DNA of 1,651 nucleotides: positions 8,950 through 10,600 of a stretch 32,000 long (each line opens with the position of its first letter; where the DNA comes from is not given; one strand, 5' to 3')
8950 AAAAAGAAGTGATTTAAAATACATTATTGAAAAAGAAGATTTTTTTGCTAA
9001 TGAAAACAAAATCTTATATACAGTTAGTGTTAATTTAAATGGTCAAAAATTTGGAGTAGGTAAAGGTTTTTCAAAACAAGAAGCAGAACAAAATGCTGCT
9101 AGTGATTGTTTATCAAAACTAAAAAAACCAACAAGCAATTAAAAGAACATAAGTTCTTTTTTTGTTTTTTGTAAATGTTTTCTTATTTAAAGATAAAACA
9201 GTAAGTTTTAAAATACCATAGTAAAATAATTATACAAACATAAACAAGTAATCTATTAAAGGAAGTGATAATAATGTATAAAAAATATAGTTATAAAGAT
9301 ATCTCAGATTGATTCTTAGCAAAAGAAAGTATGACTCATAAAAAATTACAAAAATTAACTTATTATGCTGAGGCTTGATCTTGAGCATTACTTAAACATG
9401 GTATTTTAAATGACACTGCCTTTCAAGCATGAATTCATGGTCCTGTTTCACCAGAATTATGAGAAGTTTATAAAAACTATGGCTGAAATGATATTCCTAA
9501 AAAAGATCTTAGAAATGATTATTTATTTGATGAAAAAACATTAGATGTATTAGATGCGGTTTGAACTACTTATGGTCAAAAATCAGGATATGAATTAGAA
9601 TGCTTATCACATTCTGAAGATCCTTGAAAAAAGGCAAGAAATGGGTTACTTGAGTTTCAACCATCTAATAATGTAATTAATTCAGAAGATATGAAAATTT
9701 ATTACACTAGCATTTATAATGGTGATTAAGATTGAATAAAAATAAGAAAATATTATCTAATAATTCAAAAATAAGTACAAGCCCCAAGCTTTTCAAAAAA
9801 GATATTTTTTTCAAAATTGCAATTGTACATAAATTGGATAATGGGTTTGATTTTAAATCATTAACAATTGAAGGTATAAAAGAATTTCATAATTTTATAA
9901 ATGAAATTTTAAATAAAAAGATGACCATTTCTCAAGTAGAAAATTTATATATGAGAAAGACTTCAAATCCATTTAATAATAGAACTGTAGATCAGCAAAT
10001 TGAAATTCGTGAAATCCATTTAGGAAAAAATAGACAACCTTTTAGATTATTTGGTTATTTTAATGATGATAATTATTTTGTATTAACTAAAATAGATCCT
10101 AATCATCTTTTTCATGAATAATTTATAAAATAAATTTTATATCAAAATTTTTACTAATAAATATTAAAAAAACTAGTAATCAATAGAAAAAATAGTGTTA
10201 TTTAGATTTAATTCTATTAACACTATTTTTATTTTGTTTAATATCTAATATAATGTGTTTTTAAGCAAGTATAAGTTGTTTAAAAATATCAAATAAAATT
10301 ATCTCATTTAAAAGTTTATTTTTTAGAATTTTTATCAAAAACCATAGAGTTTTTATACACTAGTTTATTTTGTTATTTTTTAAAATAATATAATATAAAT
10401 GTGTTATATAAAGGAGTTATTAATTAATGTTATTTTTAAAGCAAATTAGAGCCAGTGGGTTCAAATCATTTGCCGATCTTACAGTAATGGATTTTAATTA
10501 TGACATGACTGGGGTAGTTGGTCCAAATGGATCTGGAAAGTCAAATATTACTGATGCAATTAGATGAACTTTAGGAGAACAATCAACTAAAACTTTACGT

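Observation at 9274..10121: Hidden two-gene cassette: Panacea/DUF4065 (SocA-like) antitoxin-type gene coupled to an orphan ORF, a candidate PanA-PanT-type toxin-antitoxin or defence module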

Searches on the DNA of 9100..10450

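Call 94: search_rna_families(source=window, start=9100, end=10450, threshold=evalue, max_evalue=1)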
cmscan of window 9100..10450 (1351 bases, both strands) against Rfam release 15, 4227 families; matches with E-value up to 1: 0.
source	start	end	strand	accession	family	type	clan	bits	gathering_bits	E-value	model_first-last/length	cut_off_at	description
